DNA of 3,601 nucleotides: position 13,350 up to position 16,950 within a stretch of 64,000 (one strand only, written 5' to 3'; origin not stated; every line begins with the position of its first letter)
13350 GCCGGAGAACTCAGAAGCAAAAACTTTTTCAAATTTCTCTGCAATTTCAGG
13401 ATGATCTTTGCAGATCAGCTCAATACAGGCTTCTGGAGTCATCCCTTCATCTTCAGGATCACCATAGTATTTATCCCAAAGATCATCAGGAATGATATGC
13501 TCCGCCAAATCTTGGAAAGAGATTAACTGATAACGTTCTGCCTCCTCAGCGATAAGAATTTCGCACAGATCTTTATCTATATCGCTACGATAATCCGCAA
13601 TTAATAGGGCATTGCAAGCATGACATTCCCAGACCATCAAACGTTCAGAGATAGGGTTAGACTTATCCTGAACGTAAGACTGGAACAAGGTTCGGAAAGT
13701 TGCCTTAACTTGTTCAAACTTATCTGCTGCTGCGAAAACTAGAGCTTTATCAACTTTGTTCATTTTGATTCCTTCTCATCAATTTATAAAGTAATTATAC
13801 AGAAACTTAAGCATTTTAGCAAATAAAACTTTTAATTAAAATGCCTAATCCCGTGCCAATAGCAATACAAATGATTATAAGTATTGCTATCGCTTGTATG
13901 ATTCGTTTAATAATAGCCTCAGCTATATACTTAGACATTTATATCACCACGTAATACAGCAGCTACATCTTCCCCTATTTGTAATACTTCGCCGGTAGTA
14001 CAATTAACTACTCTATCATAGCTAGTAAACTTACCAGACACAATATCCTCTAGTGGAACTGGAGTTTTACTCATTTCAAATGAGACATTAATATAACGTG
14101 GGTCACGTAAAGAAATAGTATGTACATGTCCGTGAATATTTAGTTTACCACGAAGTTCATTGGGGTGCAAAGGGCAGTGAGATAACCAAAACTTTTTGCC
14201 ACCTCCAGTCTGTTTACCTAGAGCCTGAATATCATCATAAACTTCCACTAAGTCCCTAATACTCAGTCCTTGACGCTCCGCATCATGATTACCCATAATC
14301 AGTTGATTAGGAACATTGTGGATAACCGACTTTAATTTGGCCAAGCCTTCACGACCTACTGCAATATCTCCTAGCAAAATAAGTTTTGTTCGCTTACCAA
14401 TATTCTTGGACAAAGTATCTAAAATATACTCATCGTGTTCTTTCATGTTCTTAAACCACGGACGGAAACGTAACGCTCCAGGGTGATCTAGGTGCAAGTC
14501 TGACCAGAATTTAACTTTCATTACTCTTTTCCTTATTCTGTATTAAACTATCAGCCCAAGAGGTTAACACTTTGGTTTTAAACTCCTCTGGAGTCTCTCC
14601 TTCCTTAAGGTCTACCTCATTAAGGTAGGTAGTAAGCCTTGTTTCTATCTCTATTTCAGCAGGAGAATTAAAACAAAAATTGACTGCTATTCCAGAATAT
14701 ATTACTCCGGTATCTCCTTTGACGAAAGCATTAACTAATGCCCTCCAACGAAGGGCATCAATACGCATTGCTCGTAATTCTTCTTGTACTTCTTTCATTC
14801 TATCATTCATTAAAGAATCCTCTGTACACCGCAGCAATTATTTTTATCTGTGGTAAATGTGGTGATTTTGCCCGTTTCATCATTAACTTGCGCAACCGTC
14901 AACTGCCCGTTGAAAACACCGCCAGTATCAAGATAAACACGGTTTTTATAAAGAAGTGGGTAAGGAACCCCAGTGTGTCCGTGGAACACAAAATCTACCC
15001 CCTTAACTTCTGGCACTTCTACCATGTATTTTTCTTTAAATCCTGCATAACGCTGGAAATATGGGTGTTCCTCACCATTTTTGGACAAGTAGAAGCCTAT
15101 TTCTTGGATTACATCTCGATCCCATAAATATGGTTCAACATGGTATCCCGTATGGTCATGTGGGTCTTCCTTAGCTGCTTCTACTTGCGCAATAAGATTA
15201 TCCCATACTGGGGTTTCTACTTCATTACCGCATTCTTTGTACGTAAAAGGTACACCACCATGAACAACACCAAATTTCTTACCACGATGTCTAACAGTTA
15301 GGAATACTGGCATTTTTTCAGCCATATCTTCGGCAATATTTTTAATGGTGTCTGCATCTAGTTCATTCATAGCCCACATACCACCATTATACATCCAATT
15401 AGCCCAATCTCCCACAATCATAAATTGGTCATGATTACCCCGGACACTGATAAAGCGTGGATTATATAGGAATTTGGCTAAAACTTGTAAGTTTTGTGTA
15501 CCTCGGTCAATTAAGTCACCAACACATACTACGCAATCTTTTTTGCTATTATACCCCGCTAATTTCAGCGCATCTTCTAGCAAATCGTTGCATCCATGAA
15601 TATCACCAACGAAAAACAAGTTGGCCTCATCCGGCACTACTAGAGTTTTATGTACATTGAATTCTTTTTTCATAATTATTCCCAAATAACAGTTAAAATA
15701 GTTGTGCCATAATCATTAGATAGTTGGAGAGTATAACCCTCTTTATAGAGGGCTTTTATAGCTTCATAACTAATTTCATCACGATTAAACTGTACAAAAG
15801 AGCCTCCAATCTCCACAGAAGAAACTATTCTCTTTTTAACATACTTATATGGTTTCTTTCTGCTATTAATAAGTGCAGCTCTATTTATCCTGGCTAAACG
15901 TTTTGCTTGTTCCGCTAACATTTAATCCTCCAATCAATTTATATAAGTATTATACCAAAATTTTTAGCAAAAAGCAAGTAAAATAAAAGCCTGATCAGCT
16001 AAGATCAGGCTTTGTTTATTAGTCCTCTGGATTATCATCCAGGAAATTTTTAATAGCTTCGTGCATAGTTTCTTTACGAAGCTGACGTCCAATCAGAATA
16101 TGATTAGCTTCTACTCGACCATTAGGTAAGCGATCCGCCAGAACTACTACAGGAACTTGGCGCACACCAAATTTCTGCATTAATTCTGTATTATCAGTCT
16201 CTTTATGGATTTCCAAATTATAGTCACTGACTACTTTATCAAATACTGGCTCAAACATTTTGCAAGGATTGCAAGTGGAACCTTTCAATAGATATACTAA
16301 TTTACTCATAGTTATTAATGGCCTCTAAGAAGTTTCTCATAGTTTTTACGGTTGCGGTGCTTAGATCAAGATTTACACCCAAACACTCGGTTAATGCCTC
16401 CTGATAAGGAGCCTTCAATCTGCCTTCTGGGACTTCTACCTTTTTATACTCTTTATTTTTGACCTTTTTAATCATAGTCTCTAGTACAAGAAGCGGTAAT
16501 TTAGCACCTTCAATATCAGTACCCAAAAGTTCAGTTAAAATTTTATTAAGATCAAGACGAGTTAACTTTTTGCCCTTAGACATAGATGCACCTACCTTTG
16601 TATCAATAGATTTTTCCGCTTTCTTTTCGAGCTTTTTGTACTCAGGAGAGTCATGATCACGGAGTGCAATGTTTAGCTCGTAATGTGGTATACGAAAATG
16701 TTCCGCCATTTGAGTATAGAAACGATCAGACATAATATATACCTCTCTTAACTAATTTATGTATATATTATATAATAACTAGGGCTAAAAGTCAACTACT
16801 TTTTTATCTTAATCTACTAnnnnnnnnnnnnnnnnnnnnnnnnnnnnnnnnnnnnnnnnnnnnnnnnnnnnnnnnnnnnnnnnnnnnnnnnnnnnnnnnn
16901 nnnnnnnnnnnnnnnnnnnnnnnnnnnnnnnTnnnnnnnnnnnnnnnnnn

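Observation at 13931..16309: Adjacent metallophosphoesterase, Ser/Thr phosphatase and redoxin-like genes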

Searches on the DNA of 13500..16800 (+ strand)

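Call 3: search_dna_similar(query=window:13500-16800:+, collection=phages, mode=near, max_rows=25)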
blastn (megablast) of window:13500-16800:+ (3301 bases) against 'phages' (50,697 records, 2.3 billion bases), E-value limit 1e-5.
Records with a match: 442; places in all: 451; records where one place covers at least 80% of the query: 98.
Best place of each record, by identity: 95-99% 87; 90-95% 108; 80-90% 49; 60-80% 198.
By first word of the organism name: Salmonella 270; Escherichia 130; Phage 12; Bacteriophage 10; Klebsiella 4; Listeria 4; Shigella 4; Citrobacter 3; Yersinia 2; Escherchia 1; and 2 more.
By host as written in the record: - 58; Escherichia coli 41; Salmonella enterica subsp. enterica serovar Enteritidis PT1 39; Salmonella sp. 25; Salmonella enterica 23; Salmonella enterica subsp. enterica serovar Enteritidis 21; Salmonella enterica subsp. enterica 19; Salmonella enterica subsp. enterica serovar Typhimurium 17; and 91 more.
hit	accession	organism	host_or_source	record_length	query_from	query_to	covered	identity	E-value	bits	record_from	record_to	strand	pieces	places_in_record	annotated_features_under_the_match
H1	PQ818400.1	Salmonella phage HMD-7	Salmonella sp.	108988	2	3301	100%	98.7%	0e+0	5851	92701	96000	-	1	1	serine/threonine protein phosphatase (x2) | major capsid protein | hypothetical protein (x2) | thioredoxin | major head protein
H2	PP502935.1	Salmonella phage vB_SpuM_X5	Salmonella enterica subsp. enterica ...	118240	2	3301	100%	98.3%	0e+0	5790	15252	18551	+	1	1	hypothetical protein (x8)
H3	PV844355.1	Salmonella phage WP85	Salmonella enterica subsp. enterica ...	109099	1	3301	100%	97.0%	0e+0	5550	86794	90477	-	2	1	NinI-like serine-threonine phosphatase | phosphoesterase | hypothetical protein (x5) | thioredoxin domain protein | major head protein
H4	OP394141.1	Salmonella phage GSP044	Salmonella sp.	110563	1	3301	100%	97.0%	0e+0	5542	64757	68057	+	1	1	serine/threonine protein phosphatase | phosphoesterase | hypothetical protein (x5)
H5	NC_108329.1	Salmonella phage GSP044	Salmonella sp.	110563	1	3301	100%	97.0%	0e+0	5542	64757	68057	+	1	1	serine/threonine protein phosphatase | phosphoesterase | hypothetical protein (x5)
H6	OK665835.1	Escherichia phage EC100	Escherichia coli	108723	1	3301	100%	96.7%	0e+0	5487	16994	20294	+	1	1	putative serine/threonine protein phosphatase | phosphoesterase | hypothetical protein (x4) | thioredoxin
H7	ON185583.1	Escherichia phage EC122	Escherichia coli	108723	1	3301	100%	96.7%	0e+0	5487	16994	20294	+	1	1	putative serine/threonine protein phosphatase | phosphoesterase | hypothetical protein (x4) | thioredoxin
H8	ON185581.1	Escherichia phage EC104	Escherichia coli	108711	1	3301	100%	96.7%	0e+0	5487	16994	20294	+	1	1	putative serine/threonine protein phosphatase | phosphoesterase | hypothetical protein (x4) | thioredoxin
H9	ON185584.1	Escherichia phage EC142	Escherichia coli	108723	1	3301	100%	96.7%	0e+0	5487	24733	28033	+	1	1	putative serine/threonine protein phosphatase | phosphoesterase | hypothetical protein (x5) | thioredoxin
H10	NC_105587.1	Escherichia phage EC100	Escherichia coli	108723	1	3301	100%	96.7%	0e+0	5487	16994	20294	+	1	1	putative serine/threonine protein phosphatase | phosphoesterase | hypothetical protein (x4) | thioredoxin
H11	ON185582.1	Escherichia phage EC105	Escherichia coli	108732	1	3301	100%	96.6%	0e+0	5481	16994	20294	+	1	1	putative serine/threonine protein phosphatase | phosphoesterase | hypothetical protein (x4) | thioredoxin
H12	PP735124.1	Salmonella phage SCF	Salmonella enterica subsp. enterica ...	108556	1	3301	100%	96.6%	0e+0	5476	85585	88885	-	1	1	putative serine/threonine protein phosphatase | phosphoesterase | hypothetical protein (x4) | thioredoxin domain | major head protein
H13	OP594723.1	Salmonella phage PS3-1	Salmonella enterica subsp. enterica ...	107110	2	3301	100%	96.4%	0e+0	5451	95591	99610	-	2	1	putative serine/threonine protein phosphatase | phosphoesterase | major capsid protein | hypothetical protein (x8) | thioredoxin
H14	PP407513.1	Salmonella phage vB_Si_CECAV_FGS009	Salmonella enterica subsp. enterica ...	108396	1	3301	100%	96.3%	0e+0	5415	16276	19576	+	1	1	NinI-like serine-threonine phosphatase | phosphoesterase | hypothetical protein (x4) | thioredoxin domain | major head protein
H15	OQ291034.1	Salmonella phage Kenya-K37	Salmonella enterica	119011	1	3301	100%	96.3%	0e+0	5415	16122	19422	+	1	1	putative serine/threonine protein phosphatase | phosphoesterase | hypothetical protein (x4) | thioredoxin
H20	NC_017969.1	Escherichia phage vB_EcoS_AKFV33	Escherichia coli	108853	1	3301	100%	96.4%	0e+0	5427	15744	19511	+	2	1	orf035: NinI-like serine-threonine phosphatase | orf033: phosphoesterase | orf039: hypothetical protein | orf037: hypothetical protein | orf034: hypothetical protein | and 5 other names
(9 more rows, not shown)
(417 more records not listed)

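Call 5: get_annotated_region(hit=H20, flank=4000)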
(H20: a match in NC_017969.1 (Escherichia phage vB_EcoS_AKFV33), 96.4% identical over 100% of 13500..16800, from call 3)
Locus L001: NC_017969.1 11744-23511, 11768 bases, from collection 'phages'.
description: Escherichia phage vB_EcoS_AKFV33, complete genome.
organism: Escherichia phage vB_EcoS_AKFV33 (NCBI taxid 2681605)
taxonomy: Viruses; Duplodnaviria; Heunggongvirae; Uroviricota; Caudoviricetes; Demerecviridae; Markadamsvirinae; Tequintavirus; Tequintavirus AKFV33
host: Escherichia coli; source: -; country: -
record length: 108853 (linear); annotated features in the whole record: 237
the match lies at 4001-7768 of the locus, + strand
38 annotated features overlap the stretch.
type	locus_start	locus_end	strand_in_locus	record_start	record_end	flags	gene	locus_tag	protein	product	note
CDS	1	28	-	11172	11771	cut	orf019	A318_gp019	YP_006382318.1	hypothetical protein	sequence similarity to: YP_006847.1| hypothetical protein T5.019 [Enterobacteria phage T5]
CDS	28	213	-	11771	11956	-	orf020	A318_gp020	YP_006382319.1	hypothetical protein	sequence similarity at C-terminus of: YP_006848.1| hypothetical protein T5.020 [Enterobacteria phage T5]; motifs: 1 ...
CDS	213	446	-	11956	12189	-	orf021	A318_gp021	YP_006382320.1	hypothetical protein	sequence similarity to: YP_006849.1| hypothetical protein T5.021 [Enterobacteria phage T5]; motifs: 1 transmembrane ...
CDS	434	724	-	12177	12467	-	orf022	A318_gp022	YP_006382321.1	hypothetical protein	sequence similarity to: YP_006850.1 hypothetical protein T5.022 [Enterobacteria phage T5]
CDS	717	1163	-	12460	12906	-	orf023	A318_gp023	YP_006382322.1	hypothetical protein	sequence similarity to: YP_006851.1| hypothetical protein T5.023 [Enterobacteria phage T5]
CDS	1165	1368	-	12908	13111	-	orf024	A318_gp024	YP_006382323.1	hypothetical protein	sequence similarity to: YP_006852.1| hypothetical protein T5.024 [Enterobacteria phage T5]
regulatory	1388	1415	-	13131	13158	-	-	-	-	terminator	discovered using TransTerm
CDS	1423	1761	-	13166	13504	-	orf025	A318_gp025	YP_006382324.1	hypothetical protein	sequence similarity to: YP_006853.1| hypothetical protein T5.025 [Enterobacteria phage T5]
CDS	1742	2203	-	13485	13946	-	orf026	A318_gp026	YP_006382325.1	hypothetical protein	sequence similarity to: YP_006854.1| hypothetical protein T5.026 [Enterobacteria phage T5]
CDS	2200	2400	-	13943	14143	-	orf027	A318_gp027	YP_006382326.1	hypothetical protein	sequence similarity to: YP_006855.1| hypothetical protein T5.027 [Enterobacteria phage T5]; motifs: 1 transmembrane ...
CDS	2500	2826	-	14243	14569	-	orf028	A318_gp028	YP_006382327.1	hypothetical protein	sequence similarity to: YP_006856.1| hypothetical protein T5.028 [Enterobacteria phage T5]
CDS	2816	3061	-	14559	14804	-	orf029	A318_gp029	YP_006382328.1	hypothetical protein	sequence similarity to: YP_006857.1| hypothetical protein T5.029 [Enterobacteria phage T5]; motifs: 2 transmembrane ...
CDS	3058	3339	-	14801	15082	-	orf030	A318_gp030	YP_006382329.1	hypothetical protein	sequence similarity to: YP_006858.1| hypothetical protein T5.030 [Enterobacteria phage T5]; motifs: 1 transmembrane ...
CDS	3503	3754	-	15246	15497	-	orf031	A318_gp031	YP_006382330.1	hypothetical protein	sequence similarity to: YP_006860.1| hypothetical protein T5.032 [Enterobacteria phage T5]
regulatory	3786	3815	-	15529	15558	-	-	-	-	promoter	sequence similarity to T5 promoter consensus: TTGCTT (N17-18) TATAATA (J. Wang et al. 2005. Virology 332: 45-65)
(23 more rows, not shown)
